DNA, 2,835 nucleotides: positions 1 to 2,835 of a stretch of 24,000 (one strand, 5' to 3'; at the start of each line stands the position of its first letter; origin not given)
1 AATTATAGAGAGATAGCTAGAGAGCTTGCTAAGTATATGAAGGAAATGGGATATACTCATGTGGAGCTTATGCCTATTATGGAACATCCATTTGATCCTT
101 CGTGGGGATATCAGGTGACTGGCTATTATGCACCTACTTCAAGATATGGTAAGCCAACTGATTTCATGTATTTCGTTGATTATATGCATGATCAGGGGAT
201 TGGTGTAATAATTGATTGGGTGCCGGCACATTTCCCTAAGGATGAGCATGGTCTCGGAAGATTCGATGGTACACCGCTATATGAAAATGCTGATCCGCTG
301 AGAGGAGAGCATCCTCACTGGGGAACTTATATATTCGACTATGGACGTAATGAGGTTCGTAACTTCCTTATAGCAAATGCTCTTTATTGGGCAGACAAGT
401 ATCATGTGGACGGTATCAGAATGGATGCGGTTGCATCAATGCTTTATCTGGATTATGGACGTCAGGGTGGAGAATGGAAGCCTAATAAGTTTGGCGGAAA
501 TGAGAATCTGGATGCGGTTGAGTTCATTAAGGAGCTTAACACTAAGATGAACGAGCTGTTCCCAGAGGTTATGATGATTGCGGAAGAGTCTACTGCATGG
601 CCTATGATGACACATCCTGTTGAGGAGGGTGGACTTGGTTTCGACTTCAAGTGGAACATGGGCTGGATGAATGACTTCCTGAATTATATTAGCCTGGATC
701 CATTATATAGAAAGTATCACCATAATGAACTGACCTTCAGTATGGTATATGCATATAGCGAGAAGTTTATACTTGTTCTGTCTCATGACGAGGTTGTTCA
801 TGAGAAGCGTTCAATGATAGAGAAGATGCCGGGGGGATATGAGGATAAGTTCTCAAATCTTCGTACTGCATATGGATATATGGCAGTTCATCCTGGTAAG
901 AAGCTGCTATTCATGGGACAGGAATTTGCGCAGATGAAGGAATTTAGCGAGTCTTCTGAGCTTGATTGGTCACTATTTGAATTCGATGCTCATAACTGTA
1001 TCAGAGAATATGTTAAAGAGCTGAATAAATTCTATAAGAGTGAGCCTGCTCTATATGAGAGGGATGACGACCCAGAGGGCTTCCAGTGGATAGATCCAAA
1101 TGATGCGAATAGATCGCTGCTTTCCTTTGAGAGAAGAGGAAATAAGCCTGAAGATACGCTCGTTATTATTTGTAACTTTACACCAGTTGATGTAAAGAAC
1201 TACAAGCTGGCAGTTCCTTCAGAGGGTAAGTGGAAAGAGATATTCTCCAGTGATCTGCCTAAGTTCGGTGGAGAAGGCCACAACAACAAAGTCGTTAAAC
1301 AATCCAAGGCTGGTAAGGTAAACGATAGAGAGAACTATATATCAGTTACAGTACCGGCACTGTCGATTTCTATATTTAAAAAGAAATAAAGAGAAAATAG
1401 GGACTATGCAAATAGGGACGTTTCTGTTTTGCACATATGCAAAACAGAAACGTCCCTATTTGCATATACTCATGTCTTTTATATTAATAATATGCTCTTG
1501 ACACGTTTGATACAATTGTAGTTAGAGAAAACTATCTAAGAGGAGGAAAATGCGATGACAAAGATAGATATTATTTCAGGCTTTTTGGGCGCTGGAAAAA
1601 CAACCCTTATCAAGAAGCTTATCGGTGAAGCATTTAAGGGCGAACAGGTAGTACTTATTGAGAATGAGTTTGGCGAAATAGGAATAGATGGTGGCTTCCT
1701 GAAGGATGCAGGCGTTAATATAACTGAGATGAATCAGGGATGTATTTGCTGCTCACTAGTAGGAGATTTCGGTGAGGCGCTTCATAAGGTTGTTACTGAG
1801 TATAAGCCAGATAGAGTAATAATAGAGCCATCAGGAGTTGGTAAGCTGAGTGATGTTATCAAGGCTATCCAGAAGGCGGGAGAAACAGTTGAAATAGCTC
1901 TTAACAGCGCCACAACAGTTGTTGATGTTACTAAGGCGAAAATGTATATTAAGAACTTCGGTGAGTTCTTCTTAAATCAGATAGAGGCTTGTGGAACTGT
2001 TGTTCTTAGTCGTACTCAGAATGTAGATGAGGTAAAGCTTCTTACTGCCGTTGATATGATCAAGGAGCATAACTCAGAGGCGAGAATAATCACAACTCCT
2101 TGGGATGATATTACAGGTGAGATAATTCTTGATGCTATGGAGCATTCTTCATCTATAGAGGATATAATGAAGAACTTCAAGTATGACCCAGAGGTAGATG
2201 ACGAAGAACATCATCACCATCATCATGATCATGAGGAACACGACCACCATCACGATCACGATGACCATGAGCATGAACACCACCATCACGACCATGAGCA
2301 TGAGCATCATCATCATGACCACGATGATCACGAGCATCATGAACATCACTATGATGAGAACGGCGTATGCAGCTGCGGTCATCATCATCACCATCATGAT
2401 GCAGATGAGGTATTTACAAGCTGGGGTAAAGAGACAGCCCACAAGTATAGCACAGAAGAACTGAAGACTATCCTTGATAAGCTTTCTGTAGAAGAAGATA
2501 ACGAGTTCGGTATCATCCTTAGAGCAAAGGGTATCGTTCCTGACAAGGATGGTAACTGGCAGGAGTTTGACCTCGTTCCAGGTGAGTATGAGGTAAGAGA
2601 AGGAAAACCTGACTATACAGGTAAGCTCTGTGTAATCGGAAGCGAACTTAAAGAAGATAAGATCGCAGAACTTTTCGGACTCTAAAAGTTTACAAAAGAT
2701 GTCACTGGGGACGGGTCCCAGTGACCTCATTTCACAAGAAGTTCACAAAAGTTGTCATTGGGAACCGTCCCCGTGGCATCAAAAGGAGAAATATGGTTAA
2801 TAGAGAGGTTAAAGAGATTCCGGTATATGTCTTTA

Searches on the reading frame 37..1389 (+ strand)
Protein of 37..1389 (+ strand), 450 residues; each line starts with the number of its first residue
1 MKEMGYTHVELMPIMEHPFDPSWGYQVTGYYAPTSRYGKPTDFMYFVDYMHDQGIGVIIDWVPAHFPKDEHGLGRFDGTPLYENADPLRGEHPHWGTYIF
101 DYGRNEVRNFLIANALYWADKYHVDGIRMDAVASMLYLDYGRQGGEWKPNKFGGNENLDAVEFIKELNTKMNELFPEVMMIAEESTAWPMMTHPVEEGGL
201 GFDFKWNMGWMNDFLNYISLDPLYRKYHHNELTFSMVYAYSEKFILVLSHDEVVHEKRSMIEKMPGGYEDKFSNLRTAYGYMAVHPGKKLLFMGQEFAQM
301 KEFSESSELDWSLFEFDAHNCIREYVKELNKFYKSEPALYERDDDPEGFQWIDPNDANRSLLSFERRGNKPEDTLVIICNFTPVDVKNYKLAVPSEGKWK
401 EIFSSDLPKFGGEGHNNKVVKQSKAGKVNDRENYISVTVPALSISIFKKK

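Call 5: search_protein_families(library=pfam, proteins=[window:37-1389:+])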
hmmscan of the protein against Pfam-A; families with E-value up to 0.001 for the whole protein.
window:37-1389:+ (450 aa): 2 families
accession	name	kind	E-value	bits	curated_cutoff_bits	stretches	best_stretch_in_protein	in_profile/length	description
PF02806.24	Alpha-amylase_C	-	1.1e-20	74.2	21.2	1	351-449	1-94/95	Alpha amylase, C-terminal all-beta domain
PF00128.31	Alpha-amylase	-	1.6e-15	57.8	22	2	1-67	28-93/446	Alpha amylase, catalytic domain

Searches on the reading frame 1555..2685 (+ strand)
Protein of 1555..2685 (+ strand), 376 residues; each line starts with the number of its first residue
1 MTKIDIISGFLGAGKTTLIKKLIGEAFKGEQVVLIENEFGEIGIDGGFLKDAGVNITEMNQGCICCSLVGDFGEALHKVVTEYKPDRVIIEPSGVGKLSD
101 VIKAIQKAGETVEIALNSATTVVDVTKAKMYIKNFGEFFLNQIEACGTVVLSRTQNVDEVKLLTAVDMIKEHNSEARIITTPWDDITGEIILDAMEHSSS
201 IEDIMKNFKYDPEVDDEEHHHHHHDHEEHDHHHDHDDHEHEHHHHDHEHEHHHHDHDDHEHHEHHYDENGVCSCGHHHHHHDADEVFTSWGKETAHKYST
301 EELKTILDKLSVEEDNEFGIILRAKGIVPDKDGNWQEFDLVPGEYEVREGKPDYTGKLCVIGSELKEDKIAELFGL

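Call 5: search_protein_families(library=pfam, proteins=[window:1555-2685:+])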
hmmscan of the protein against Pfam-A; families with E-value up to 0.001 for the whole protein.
window:1555-2685:+ (376 aa): 2 families
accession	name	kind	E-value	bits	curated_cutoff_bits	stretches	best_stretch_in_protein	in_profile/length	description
PF02492.25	cobW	-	7e-36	123.9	20.7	1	6-178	4-178/180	CobW/HypB/UreG, nucleotide-binding domain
PF07683.19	CobW_C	-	0.00038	20.7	22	1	289-374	3-90/94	Cobalamin synthesis protein cobW C-terminal domain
